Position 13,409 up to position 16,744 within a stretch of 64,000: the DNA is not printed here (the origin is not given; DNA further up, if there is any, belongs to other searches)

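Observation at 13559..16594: Modular shuffling inside the family: two N-module subtypes and one chimeric double-module member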

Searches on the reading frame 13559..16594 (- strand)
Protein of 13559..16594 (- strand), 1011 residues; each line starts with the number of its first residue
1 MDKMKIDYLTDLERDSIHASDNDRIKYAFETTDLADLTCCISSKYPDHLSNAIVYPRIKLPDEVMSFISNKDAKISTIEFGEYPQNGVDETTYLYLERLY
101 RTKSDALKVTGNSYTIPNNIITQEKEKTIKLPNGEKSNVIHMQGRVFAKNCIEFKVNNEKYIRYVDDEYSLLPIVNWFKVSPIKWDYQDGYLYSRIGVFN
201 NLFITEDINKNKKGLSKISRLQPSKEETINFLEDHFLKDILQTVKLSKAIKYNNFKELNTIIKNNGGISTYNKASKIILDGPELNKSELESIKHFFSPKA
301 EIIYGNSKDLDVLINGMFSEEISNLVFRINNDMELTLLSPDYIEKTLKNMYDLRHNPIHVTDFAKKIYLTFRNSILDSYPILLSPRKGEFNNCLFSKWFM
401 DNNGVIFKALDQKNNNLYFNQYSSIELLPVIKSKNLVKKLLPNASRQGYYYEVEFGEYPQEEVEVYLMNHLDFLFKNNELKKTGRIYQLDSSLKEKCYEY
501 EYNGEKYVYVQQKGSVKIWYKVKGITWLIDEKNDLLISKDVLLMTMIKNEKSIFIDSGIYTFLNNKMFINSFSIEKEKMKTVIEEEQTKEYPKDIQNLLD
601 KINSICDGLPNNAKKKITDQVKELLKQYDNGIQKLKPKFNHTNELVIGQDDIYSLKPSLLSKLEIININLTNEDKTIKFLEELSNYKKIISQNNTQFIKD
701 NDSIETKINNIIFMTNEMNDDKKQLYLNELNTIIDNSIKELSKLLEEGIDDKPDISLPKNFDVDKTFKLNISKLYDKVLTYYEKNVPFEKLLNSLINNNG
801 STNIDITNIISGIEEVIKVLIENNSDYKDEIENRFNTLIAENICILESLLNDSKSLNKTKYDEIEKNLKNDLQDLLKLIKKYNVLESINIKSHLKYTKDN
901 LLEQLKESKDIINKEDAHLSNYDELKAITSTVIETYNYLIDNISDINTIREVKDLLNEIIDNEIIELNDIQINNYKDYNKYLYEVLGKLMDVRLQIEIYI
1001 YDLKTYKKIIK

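Call 4: search_protein_families(library=pfam, proteins=[window:13559-16594:-], max_evalue=1)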
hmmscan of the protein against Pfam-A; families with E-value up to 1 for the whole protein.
window:13559-16594:- (1011 aa): 3 families
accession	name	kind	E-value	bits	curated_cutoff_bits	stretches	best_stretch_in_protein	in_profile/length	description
PF22300.2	NGO_1070-like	-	0.019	15.8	26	1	141-174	31-64/99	NGO_1070-like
PF03670.18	UPF0184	-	0.047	14.5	21.5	1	584-626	21-61/83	Uncharacterised protein family (UPF0184)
PF24671.2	DRC7_C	-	0.14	12.8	28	1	842-871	73-102/109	Dynein regulatory complex subunit 7 C-terminal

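Call 5: search_protein_families(library=ncbifam, proteins=[window:13559-16594:-], max_evalue=1)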
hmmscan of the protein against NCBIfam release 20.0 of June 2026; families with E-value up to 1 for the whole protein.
window:13559-16594:- (1011 aa): 1 family
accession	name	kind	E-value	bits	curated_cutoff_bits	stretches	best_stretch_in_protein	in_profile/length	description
NF000595.1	PRK00015.1-3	equivalog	0.17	11.9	167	1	848-913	35-99/188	ribonuclease HII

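Call 7: find_encoding_contigs(protein=window:13559-16594:-, flank=10000, max_places=6)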
Protein window:13559-16594:- (1011 aa): 1 contig read that carries it; 1 place shown.
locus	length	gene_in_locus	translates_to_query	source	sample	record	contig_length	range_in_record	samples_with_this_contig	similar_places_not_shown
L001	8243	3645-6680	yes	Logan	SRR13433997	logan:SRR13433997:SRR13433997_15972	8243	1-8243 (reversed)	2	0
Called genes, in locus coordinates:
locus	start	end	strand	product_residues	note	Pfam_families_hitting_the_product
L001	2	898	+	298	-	?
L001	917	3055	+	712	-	-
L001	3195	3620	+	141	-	PF10688:Imp-YgjV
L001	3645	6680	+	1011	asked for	-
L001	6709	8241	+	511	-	?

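Call 8: find_homologous_proteins(query=window:13559-16594:-)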
Query window:13559-16594:- (1011 aa): 25 proteins with E <= 0.001 among 8000 candidates.
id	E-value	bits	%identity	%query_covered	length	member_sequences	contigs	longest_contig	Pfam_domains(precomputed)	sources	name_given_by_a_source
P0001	0.0e+0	2188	100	100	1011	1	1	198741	-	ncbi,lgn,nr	ncbi:MAG: hypothetical protein VZS44_01295 [Bacilli bacterium]|nr:hypothetical protein [Bacilli bact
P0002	6.8e-103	364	36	67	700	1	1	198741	-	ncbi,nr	ncbi:MAG: hypothetical protein VZS44_01310 [Bacilli bacterium]|nr:hypothetical protein [Bacilli bact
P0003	2.7e-30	124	28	58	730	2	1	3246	-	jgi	-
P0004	1.0e-12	65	28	26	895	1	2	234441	-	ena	-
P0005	2.1e-11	61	26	40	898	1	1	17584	-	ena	-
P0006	2.4e-7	48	28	25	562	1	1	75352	-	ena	-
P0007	3.2e-7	47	29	24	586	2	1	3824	-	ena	-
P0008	3.2e-6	44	31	18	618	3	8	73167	-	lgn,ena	-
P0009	4.3e-6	44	30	19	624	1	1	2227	-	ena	-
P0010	5.0e-6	43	37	11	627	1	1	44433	-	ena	-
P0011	2.5e-5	41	26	19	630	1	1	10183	-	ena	-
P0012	5.5e-5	40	27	25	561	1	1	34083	-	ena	-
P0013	1.1e-4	39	29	14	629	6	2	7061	-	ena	-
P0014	1.6e-4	38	26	17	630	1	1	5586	-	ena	-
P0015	3.0e-4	37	38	9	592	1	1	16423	PF07728.21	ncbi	ncbi:MAG: AAA family ATPase [Bacilli bacterium]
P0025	9.9e-4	36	27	15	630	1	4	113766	-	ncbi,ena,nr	ncbi:MAG: hypothetical protein J6B64_01750 [Bacilli bacterium]|nr:hypothetical protein [Bacilli bact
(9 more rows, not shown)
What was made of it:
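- Tried and rejected: The first search with P4 also missed most paralogs (call 8).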

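Call 15: search_protein_families(library=pfam, proteins=[P0003, P0004, P0006, P0008, P0015, P0025], max_evalue=0.1)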
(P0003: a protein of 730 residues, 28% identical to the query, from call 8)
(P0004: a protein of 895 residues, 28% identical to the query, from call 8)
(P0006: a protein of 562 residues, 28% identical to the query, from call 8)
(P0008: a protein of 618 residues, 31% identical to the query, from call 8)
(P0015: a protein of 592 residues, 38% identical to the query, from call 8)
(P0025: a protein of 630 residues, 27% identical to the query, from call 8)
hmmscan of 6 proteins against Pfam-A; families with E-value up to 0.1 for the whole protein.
P0003 (730 aa): 2 families
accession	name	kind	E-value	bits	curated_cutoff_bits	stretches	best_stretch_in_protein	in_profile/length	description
PF05532.17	CsbD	-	0.042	14.2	40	1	547-597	1-51/53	CsbD-like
PF22884.1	Tea_C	-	0.048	14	27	0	582-618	61-97/162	Telomere ends associated C-terminal domain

P0004 (895 aa): 2 families
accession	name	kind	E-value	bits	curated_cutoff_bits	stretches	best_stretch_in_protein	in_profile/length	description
PF07728.20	AAA_5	-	0.0067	16.9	22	1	371-445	65-139/139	AAA domain (dynein-related subfamily)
PF00158.32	Sigma54_activat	-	0.08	13.1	20.2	0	383-450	96-167/168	Sigma-54 interaction domain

P0006 (562 aa): 0 families

P0008 (618 aa): 3 families
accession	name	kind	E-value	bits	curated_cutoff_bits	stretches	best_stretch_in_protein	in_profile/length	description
PF00158.32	Sigma54_activat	-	0.022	14.9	20.2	0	382-449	96-167/168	Sigma-54 interaction domain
PF19789.6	DUF6273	-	0.024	14.9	23.5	0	228-263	24-57/172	Domain of unknown function (DUF6273)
PF07728.20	AAA_5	-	0.028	14.8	22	1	372-444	65-139/139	AAA domain (dynein-related subfamily)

P0015 (592 aa): 10 families
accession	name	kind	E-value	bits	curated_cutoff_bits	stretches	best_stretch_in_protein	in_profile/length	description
PF07728.20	AAA_5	-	1.9e-06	28.3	22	1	210-368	2-139/139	AAA domain (dynein-related subfamily)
PF00004.35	AAA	-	0.00013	22.8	21.2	1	210-374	1-129/131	ATPase family associated with various cellular activities (AAA)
PF01637.24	ATPase_2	-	0.00054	20.3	33.2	1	200-324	11-135/225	ATPase domain predominantly from Archaea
PF13191.12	AAA_16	-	0.0014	19.6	32.6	1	206-325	23-156/167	AAA ATPase domain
PF00158.32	Sigma54_activat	-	0.0022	18.1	20.2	0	301-358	93-151/168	Sigma-54 interaction domain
PF13401.12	AAA_22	-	0.0054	17.5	27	1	207-332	5-107/130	AAA domain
PF01798.23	Nop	-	0.021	14.8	25.4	1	261-354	60-158/228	snoRNA binding domain, fibrillarin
PF13479.12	AAA_24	-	0.024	14.9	27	1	207-236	2-30/195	AAA domain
PF12775.13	AAA_7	-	0.03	14.3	25.8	0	193-230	19-56/181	P-loop containing dynein motor region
PF07724.20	AAA_2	-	0.041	14.4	27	0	209-352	5-127/166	AAA domain (Cdc48 subfamily)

P0025 (630 aa): 5 families
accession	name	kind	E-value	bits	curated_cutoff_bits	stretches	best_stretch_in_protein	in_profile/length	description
PF07728.20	AAA_5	-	0.0041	17.6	22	1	380-454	65-139/139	AAA domain (dynein-related subfamily)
PF19789.6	DUF6273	-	0.007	16.7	23.5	0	238-287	20-68/172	Domain of unknown function (DUF6273)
PF00158.32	Sigma54_activat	-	0.014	15.5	20.2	1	392-459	96-167/168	Sigma-54 interaction domain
PF00004.35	AAA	-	0.02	15.8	21.2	1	321-443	1-111/131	ATPase family associated with various cellular activities (AAA)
PF25464.1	DUF7900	-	0.061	14.3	27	0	266-308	28-70/97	Domain of unknown function (DUF7900)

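Call 16: search_protein_families(library=padloc, proteins=[P0003, P0004, P0008, P0015, window:13559-16594:-], max_evalue=0.1)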
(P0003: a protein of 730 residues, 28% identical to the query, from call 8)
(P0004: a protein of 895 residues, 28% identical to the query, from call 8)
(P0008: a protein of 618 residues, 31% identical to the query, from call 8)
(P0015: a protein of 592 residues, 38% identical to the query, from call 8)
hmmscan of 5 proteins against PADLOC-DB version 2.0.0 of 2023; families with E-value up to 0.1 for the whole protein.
P0003 (730 aa): 0 families

P0004 (895 aa): 0 families

P0008 (618 aa): 0 families

P0015 (592 aa): 1 family
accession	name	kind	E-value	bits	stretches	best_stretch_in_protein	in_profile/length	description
PDLC03838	DolB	-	4.8e-07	27.4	1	301-372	229-300/375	-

window:13559-16594:- (1011 aa): 1 family
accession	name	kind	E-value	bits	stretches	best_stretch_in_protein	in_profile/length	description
PDLC03853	LmuA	-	0.051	10.3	0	774-876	427-533/655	-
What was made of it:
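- Tried and rejected: Pfam, NCBIfam and PADLOC scans of the eight proteins gave nothing meaningful (calls 4, 5, 16).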

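Call 41: predict_structure(alignment_id=A3)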
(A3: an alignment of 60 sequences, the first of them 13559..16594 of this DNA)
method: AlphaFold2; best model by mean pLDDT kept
length: 1011 residues; sequences in the alignment: 60
mean_pLDDT: 68.6   pTM: 0.38
mean pLDDT of the five models: 68.6, 68.0, 67.5, 63.4, 62.7
residues with pLDDT >= 90: 182; 70-90: 386; 50-70: 188; < 50: 255
segments of 3 or more residues with pLDDT < 50: 1-4, 16-52, 71-73, 115-149, 167-173, 198-241, 266-273, 310-330, 378-412, 416-420, 551-553, 571-588, 755-757, 799-803, 821-823, 880-897
pLDDT, mean of each block of 10 residues (from residue 1): 52 47 30 39 41 65 68 61 73 82 79 45 32 39 30 84 65 66 79 63 30 25 37 41 54 61 50 61 73 71 60 39 36 82 79 81 88 57 38 39 40 48 76 94 92 94 96 97 86 79 96 84 95 94 73 55 62 43 48 91 87 87 92 86 64 88 86 75 85 78 88 84 89 90 68 50 82 89 65 57 56 60 55 78 75 70 70 59 31 44 86 85 79 90 90 93 90 76 89 90 85 77
secondary structure, 60 per line:
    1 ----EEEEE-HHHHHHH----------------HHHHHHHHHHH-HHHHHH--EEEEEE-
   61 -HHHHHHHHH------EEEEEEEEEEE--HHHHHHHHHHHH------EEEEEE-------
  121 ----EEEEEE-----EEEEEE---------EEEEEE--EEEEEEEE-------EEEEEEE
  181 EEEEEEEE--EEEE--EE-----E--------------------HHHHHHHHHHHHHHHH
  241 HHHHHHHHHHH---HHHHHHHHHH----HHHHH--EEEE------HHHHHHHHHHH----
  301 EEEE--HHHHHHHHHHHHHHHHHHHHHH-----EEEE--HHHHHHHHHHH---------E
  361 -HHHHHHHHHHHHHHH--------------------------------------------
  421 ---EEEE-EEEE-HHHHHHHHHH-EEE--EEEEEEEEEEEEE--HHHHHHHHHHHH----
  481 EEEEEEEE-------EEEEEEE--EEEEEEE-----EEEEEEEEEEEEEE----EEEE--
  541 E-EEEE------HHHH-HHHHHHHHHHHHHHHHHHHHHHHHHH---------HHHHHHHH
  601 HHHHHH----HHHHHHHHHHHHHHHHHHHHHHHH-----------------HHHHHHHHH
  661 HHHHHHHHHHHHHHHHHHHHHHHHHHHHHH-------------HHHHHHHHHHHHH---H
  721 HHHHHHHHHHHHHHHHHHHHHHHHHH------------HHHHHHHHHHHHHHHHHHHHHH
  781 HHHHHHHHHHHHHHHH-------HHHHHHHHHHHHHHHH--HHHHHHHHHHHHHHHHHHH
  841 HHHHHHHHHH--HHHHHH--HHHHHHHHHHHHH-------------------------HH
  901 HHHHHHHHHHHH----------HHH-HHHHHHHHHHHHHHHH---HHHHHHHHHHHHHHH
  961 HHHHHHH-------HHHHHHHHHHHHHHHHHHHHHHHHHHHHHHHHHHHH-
elements in order (helices of 4 or more, strands of 3 or more residues): E5-9 H11-17 H34-44 H46-51 E54-59 H62-70 E77-87 H90-101 E108-113 E125-130 E136-141 E151-156 E159-166 E174-188 E191-194 H225-251 H255-264 H269-273 E276-279 H286-296 E301-304 H307-328 E334-337 H340-350 H362-376 E424-427 E429-432 H434-443 E445-447 E450-462 H465-476 E481-488 E496-502 E505-511 E517-530 E535-538 E543-546 H553-556 H558-583 H593-606 H611-634 H652-690 H704-716 H720-746 H759-796 H804-819 H822-850 H853-858 H861-873 H899-912 H927-942 H946-967 H975-1010
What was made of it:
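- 13559..14827 (-): P4 aa 590-1011: helical core. All-helical model (call 41).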

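Call 43: fold_search(model_id=the predicted structure, library=pdb)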
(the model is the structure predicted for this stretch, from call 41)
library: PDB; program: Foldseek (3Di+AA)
matches with E <= 10: 403; with E <= 0.001: 0
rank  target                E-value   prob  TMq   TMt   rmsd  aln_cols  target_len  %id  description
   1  1tr2_B                1.0e-02  0.33  0.08  0.08  31.1       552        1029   12  Crystal structure of human full-length vinculin (residues 1-1066) (released 2005-11-15)
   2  1tr2_A                1.1e-02  0.47  0.09  0.09  31.5       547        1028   10  Crystal structure of human full-length vinculin (residues 1-1066) (released 2005-11-15)
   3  6nr7                  1.9e-02  0.30  0.07  0.06  32.1       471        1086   10  Rerefinement of chicken vinculin (released 2020-01-29)
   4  1st6                  4.9e-02  0.23  0.08  0.08  41.5       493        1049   12  Crystal structure of a cytoskeletal protein (released 2004-08-03)
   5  7ktu                  1.4e-01  0.15  0.07  0.07  27.1       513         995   10  Cryogenic electron microscopy model of full-length human metavinculin H1'-parallel conformation 1 (released 2021-01-27)
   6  4wid_B                2.2e-01  0.09  0.05  0.13  44.2       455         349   10  Crystal structure of the immediate-early 1 protein (IE1) at 2.31 angstrom (tetragonal form after crystal dehydration) (released 2014-10-29)
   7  4xrw                  2.8e-01  0.11  0.04  0.08  18.6       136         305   10  Crystal structure of the di-domain ARO/CYC BexL from the BE-7585A biosynthetic pathway (released 2015-12-02)
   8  9g71_A                3.1e-01  0.06  0.04  0.09  42.2       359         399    9  Cryo-EM structure of TTYH2 in complex with lipids in GDN (released 2025-05-21)
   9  7n6g_3N               3.4e-01  0.08  0.05  0.13  48.0       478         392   10  C1 of central pair (released 2022-05-18)
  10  9qn7_A                3.6e-01  0.16  0.08  0.20  35.2       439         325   11  Structure of talin in complex with a peptide fragment (released 2025-10-08)
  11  6bfi_A                4.3e-01  0.10  0.07  0.08  38.0       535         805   12  Vinculin homolog in a sponge (phylum Porifera) reveals vertebrate-like cell adhesions involved in early multicellular  (released 2018-06-13)
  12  5f5p_A                4.6e-01  0.13  0.04  0.19  36.6       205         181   16  Molecular Basis for Shroom2 Recognition by Rock1 (released 2016-10-19)
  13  8iff_B                4.6e-01  0.04  0.06  0.06  28.5       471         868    8  Cryo-EM structure of Arabidopsis phytochrome A. (released 2023-08-02)
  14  7n6g_3O               5.6e-01  0.06  0.05  0.12  49.1       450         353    8  C1 of central pair (released 2022-05-18)
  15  3b2k                  5.8e-01  0.15  0.04  0.18  19.0       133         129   14  Iodide derivative of human LFABP (released 2012-06-20)
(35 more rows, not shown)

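Call 44: find_encoding_contigs(protein=P0025, flank=8000, max_places=3)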
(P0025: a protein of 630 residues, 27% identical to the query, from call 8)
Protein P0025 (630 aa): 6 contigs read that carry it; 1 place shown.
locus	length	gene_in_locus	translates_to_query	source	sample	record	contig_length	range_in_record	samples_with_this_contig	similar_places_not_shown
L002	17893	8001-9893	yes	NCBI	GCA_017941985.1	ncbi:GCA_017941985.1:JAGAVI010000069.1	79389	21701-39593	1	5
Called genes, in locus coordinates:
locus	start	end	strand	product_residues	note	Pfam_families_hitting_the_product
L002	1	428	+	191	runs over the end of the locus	-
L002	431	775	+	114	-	PF00436:SSB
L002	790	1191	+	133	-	PF12666:PrgI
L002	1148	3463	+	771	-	PF19044:P-loop_TraG (faint), PF01935:DUF87 (weak), PF12846:AAA_10 (faint)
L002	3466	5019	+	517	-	PF05257:CHAP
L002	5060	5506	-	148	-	PF01047:MarR (faint), PF01381:HTH_3, PF08279:HTH_11 (faint), PF12802:MarR_2 (faint), PF12844:HTH_19, PF13560:HTH_31 (weak), PF01381:HTH_3, PF12844:HTH_19, +5 more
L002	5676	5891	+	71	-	-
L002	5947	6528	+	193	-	-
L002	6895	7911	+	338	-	PF00078:RVT_1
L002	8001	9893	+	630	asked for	-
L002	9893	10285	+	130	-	-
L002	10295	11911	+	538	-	PF13203:DUF2201_N, PF09967:DUF2201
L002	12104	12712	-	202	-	-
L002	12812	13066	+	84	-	PF12844:HTH_19, PF13560:HTH_31, PF01381:HTH_3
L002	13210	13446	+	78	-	PF13443:HTH_26 (weak), PF01381:HTH_3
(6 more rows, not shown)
